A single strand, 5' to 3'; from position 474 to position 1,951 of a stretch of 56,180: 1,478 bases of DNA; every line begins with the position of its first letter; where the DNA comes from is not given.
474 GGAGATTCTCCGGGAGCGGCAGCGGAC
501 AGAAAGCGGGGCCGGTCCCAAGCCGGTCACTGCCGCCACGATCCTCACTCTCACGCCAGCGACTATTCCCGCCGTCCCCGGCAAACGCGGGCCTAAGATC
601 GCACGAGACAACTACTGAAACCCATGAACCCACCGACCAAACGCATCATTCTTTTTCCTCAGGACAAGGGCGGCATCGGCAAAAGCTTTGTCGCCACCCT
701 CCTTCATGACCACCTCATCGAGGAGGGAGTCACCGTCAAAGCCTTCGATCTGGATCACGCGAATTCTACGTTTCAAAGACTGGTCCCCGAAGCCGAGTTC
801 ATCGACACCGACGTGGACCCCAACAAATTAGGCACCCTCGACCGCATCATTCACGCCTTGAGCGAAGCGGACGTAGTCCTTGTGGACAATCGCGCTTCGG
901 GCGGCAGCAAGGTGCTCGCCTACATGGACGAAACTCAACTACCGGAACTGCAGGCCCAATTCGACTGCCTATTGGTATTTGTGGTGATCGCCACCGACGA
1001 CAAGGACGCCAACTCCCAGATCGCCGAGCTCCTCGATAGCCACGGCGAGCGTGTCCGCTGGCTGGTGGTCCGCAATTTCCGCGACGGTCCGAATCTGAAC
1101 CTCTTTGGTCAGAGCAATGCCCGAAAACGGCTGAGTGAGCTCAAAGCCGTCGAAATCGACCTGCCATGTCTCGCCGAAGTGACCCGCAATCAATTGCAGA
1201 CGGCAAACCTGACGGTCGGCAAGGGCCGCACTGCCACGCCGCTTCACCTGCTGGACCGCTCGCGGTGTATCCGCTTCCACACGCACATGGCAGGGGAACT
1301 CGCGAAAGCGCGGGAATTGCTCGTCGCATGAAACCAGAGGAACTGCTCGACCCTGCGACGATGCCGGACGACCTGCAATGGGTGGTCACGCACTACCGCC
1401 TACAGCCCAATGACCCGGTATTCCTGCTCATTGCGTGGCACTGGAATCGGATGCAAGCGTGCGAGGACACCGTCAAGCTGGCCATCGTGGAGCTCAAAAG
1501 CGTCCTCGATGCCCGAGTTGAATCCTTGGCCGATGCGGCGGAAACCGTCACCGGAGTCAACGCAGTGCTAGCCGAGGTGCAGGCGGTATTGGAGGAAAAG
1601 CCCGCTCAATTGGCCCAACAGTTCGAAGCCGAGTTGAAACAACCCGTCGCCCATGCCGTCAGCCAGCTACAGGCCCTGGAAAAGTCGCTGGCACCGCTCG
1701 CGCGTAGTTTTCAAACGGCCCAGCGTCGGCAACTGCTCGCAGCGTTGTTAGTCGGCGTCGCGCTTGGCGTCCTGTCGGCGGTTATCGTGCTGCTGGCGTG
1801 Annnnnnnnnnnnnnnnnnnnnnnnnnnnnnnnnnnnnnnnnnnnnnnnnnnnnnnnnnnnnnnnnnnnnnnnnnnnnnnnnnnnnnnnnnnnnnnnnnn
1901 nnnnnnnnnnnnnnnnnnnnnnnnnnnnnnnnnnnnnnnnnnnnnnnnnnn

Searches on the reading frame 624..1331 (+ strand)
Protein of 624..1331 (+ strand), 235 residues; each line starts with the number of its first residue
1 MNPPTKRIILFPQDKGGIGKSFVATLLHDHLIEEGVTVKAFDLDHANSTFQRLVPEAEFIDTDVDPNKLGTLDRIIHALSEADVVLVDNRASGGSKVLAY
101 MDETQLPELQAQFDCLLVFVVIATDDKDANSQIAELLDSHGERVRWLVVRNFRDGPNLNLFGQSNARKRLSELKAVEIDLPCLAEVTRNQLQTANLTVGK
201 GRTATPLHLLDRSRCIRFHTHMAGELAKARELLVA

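Call 30: search_protein_families(library=pfam, proteins=[window:624-1331:+], max_evalue=0.05)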
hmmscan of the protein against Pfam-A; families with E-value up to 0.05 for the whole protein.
window:624-1331:+ (235 aa): 4 families
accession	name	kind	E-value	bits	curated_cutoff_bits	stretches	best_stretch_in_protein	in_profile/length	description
PF09140.17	MipZ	-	5.1e-06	26.4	20.7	1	8-96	2-87/262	ATPase MipZ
PF01656.29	CbiA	-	0.00023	21.6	25.4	1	14-93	6-54/125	CobQ/CobB/MinD/ParA nucleotide binding domain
PF10609.15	ParA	-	0.0015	18.5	27.1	1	6-46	3-43/246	NUBPL iron-transfer P-loop NTPase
PF13614.12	AAA_31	-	0.0018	18.7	27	1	7-51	2-47/177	AAA domain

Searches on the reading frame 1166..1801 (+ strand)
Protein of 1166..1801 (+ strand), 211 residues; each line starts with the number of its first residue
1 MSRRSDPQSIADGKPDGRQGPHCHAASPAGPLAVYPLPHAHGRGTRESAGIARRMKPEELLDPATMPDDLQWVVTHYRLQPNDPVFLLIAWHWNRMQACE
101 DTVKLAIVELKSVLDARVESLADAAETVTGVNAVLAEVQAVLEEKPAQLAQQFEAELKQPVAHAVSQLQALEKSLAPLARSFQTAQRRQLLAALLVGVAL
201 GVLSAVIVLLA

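Call 30: search_protein_families(library=pfam, proteins=[window:1166-1801:+], max_evalue=0.05)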
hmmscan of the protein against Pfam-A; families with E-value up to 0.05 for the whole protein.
window:1166-1801:+ (211 aa): 2 families
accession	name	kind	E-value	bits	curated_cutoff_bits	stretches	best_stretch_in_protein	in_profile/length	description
PF25600.1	TRIM_CC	-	0.021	15.1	30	1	120-181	17-79/142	TRIM protein coiled-coil region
PF19911.4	DUF6384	-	0.042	13.4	25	0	86-176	109-195/308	Family of unknown function (DUF6384)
